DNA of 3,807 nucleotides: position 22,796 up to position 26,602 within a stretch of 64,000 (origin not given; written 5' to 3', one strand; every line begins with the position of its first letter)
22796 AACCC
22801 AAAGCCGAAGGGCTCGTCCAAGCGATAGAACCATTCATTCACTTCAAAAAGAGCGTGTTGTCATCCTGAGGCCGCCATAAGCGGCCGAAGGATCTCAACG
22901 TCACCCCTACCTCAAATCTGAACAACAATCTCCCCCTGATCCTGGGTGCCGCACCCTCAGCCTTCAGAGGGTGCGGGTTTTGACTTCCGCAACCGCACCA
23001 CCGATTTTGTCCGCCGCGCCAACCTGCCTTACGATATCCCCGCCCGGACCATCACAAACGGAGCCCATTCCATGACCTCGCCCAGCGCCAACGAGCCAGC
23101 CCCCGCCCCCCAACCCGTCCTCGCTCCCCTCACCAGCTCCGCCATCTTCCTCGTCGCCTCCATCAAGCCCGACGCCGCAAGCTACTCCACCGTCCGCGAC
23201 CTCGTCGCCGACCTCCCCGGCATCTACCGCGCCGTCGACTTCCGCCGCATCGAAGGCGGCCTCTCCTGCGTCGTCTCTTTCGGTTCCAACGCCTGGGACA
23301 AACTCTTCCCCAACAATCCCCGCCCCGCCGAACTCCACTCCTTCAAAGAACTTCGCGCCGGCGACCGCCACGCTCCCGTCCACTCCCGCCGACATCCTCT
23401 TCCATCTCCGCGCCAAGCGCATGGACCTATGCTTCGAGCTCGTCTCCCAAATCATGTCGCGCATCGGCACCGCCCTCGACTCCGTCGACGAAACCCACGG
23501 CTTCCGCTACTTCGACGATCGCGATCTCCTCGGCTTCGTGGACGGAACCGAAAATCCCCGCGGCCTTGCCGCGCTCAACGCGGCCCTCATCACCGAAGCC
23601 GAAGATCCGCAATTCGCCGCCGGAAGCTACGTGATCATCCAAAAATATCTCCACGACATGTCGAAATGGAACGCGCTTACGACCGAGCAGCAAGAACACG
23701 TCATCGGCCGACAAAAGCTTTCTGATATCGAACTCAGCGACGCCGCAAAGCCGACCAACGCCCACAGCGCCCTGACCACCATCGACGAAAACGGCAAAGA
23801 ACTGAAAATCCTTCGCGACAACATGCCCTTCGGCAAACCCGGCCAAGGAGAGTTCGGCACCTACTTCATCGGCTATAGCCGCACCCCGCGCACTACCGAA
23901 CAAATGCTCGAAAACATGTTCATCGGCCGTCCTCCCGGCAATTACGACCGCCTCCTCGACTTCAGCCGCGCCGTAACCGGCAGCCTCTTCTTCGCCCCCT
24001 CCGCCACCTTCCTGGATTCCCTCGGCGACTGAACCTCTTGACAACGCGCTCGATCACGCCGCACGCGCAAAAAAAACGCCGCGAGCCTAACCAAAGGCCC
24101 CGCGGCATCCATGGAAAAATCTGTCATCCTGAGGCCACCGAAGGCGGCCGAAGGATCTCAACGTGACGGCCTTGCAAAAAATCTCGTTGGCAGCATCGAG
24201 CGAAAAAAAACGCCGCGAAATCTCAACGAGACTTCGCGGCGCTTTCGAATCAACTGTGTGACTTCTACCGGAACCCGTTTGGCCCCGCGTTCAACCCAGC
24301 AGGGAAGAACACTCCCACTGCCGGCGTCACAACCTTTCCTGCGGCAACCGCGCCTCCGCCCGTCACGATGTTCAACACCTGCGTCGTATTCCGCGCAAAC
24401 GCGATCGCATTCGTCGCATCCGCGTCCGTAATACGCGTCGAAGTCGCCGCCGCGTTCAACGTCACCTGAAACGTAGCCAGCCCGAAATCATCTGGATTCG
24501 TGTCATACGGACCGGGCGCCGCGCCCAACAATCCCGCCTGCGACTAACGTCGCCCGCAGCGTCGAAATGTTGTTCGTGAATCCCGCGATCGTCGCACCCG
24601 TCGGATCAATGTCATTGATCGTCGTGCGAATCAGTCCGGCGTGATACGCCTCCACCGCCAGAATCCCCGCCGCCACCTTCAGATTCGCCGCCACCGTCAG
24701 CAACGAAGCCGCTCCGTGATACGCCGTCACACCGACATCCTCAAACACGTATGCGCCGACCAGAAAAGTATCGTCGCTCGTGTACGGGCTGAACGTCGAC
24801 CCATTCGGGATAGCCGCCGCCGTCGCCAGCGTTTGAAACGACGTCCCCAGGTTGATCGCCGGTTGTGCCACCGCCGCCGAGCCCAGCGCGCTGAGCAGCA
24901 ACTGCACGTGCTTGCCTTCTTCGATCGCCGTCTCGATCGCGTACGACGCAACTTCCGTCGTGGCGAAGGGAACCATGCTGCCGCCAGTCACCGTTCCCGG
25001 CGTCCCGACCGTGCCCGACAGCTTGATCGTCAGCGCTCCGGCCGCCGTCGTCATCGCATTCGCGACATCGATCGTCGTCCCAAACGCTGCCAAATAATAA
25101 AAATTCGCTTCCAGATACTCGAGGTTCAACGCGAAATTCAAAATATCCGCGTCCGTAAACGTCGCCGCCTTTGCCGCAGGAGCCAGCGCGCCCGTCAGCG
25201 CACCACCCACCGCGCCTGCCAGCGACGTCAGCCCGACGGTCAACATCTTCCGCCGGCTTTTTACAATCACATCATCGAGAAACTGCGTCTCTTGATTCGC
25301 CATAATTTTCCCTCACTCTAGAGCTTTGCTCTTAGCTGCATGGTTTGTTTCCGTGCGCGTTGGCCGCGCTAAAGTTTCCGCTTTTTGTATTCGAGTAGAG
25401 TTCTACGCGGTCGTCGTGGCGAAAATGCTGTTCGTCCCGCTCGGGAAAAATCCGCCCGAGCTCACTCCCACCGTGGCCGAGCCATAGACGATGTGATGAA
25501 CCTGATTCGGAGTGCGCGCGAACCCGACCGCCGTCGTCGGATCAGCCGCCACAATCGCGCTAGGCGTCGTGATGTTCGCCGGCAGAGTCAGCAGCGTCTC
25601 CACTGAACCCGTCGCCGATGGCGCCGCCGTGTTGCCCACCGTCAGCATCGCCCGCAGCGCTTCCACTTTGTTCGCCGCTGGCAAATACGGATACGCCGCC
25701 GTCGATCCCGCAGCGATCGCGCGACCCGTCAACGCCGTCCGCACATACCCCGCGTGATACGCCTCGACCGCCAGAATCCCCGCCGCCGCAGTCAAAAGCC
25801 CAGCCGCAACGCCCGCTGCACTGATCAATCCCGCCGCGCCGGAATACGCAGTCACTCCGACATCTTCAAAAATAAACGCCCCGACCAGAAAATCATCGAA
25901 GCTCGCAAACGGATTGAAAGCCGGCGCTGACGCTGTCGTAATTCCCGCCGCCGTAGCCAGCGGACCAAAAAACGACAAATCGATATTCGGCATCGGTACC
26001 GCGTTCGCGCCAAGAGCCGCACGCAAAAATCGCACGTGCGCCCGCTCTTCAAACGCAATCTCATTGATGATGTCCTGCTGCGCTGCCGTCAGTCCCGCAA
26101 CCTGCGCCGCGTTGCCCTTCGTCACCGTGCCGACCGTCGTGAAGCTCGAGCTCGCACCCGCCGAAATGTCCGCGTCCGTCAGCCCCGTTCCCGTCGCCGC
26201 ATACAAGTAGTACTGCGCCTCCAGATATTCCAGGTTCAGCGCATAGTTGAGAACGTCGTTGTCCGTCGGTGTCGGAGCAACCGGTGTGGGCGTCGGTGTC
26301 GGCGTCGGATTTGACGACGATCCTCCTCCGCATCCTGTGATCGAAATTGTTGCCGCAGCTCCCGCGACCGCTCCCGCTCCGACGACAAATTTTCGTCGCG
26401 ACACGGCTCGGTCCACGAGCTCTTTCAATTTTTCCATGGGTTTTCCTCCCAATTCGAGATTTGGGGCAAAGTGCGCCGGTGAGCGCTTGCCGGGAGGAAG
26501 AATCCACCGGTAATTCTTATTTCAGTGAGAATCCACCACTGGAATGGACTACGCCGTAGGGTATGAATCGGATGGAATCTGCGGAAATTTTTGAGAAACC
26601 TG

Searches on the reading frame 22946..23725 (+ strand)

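Call 29: search_protein_families(library=pfam, proteins=[window:22946-23725:+], max_evalue=0.001)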
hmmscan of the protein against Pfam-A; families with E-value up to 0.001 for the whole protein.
window:22946-23725:+ (259 aa): 1 family
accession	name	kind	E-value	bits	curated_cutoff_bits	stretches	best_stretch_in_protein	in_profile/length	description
PF04261.18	Dyp_perox_N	-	6.3e-12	46.1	20.4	1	56-144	2-103/146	Dyp-type peroxidase, N-terminal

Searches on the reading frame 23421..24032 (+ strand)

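Call 79: search_protein_families(library=pfam, proteins=[window:23421-24032:+], max_evalue=0.00001)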
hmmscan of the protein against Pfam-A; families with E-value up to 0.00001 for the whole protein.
window:23421-24032:+ (203 aa): 1 family
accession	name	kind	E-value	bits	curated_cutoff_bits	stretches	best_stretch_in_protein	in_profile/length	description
PF20628.3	Dyp_perox_C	-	5.4e-60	202.4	20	1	32-196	1-165/166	Dyp-type peroxidase, C-terminal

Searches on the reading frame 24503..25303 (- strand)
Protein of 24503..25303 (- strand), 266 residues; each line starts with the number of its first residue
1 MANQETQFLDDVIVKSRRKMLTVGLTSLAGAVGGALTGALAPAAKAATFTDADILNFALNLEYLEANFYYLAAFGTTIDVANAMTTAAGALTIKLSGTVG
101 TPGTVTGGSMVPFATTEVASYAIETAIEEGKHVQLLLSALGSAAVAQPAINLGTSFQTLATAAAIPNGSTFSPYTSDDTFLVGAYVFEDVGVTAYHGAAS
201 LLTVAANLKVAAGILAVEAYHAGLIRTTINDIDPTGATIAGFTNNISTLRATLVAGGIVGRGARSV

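Call 79: search_protein_families(library=pfam, proteins=[window:24503-25303:-], max_evalue=0.00001)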
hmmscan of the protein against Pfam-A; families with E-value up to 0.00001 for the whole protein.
window:24503-25303:- (266 aa): 1 family
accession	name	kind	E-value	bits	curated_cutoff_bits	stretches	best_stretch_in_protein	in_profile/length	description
PF13668.12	Ferritin_2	-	1.5e-36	126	24.7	1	50-230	1-137/138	Ferritin-like domain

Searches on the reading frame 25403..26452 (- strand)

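Call 29: search_protein_families(library=pfam, proteins=[window:25403-26452:-], max_evalue=0.001)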
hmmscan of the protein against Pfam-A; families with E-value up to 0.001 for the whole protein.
window:25403-26452:- (349 aa): 1 family
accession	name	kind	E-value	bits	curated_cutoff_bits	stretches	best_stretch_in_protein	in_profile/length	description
PF13668.12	Ferritin_2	-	1.2e-40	139.2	24.7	1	63-241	1-136/138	Ferritin-like domain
